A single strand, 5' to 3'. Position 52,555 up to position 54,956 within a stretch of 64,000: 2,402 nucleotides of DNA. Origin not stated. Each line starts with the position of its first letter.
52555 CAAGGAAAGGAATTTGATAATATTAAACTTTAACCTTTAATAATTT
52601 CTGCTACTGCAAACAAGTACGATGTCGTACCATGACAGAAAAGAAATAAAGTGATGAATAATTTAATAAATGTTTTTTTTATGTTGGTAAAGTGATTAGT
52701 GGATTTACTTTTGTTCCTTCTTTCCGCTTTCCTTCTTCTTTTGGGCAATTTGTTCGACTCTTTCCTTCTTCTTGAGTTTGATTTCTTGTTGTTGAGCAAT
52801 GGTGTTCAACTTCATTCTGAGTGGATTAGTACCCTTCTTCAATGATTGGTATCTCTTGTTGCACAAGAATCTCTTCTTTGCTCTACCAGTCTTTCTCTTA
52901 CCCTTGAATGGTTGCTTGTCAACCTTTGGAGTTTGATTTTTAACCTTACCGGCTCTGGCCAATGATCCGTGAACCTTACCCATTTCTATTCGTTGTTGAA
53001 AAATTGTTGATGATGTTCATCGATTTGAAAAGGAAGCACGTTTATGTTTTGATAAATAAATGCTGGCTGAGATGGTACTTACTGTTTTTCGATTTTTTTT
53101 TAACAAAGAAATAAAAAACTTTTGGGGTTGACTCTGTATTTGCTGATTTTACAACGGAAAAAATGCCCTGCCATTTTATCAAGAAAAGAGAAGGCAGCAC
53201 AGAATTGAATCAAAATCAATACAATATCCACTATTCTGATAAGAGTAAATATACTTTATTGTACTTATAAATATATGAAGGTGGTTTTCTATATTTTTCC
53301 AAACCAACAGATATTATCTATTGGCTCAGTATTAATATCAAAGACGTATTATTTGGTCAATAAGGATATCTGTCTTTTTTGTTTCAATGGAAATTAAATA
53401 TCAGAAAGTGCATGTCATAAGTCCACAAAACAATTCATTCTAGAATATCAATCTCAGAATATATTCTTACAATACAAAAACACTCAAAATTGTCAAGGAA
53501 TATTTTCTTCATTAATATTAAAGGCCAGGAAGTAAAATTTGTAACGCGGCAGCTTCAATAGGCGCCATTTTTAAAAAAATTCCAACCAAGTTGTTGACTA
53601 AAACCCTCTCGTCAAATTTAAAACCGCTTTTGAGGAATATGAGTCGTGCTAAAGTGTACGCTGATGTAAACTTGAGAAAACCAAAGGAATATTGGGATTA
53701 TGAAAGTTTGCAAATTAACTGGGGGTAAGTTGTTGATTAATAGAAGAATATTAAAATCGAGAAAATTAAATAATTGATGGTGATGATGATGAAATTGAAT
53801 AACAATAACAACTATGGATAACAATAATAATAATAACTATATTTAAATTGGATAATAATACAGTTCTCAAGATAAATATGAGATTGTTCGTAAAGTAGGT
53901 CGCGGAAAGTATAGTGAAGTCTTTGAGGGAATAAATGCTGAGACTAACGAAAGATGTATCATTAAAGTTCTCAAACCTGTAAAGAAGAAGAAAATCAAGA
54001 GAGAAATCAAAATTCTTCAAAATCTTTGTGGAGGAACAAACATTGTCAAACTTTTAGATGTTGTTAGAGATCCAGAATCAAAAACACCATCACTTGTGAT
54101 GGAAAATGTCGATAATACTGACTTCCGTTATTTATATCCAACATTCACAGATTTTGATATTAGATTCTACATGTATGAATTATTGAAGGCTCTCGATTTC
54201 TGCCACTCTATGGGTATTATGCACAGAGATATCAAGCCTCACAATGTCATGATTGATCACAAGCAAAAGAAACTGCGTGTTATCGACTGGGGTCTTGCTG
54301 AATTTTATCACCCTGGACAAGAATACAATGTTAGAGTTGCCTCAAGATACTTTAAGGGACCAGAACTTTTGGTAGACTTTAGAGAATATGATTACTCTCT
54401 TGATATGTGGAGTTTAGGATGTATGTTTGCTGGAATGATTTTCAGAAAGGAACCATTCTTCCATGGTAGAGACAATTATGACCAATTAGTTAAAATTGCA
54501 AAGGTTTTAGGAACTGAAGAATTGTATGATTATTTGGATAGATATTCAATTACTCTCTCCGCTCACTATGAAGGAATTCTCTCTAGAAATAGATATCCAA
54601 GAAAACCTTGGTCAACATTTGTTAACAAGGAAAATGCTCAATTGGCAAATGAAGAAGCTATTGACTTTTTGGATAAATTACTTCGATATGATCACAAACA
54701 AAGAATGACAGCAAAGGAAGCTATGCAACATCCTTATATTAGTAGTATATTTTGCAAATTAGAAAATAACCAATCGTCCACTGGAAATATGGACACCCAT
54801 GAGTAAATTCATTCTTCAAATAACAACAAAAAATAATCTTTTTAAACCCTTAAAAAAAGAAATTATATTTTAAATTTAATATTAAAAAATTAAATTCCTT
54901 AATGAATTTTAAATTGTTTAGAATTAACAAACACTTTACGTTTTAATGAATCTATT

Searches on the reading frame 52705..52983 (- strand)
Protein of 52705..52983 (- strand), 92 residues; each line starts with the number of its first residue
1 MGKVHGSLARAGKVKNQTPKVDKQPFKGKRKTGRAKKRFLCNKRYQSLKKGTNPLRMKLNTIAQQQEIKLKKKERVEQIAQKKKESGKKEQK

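Call 19: find_encoding_contigs(protein=window:52705-52983:-, flank=3000, max_places=4)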
Protein window:52705-52983:- (92 aa): 1 contig read that carries it; 1 place shown.
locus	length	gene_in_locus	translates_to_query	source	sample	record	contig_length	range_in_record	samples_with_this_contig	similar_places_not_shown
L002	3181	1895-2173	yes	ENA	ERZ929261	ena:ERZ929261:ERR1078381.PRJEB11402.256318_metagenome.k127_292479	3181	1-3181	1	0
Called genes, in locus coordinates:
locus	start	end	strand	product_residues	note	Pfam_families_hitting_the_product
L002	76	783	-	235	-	PF00069:Pkinase, PF01636:APH (weak), PF07714:PK_Tyr_Ser-Thr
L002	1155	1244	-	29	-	-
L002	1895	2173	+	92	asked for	PF04758:Ribosomal_S30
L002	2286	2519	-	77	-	-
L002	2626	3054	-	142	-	-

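Call 72: search_protein_families(library=pfam, proteins=[window:52705-52983:-], max_evalue=0.01)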
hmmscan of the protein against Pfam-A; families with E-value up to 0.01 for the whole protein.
window:52705-52983:- (92 aa): 1 family
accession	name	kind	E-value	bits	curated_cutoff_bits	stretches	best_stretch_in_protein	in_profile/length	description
PF04758.19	Ribosomal_S30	-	3.8e-20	72.3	27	1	3-60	1-56/58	Ribosomal protein S30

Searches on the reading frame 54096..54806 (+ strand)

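Call 72: search_protein_families(library=pfam, proteins=[window:54096-54806:+], max_evalue=0.01)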
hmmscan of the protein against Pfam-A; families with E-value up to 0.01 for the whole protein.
window:54096-54806:+ (236 aa): 4 families
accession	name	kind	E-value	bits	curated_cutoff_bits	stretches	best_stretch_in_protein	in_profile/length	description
PF00069.31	Pkinase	-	4.6e-48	164.3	31.7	1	2-215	77-263/263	Protein kinase domain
PF07714.23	PK_Tyr_Ser-Thr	-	6e-08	32.7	23.1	1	25-119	107-202/258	Protein tyrosine and serine/threonine kinase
PF01636.29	APH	-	1.8e-06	28.4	23.2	1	37-83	166-212/239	Phosphotransferase enzyme family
PF17667.7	Pkinase_fungal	-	0.0026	17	24.1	1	38-92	305-365/387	Fungal protein kinase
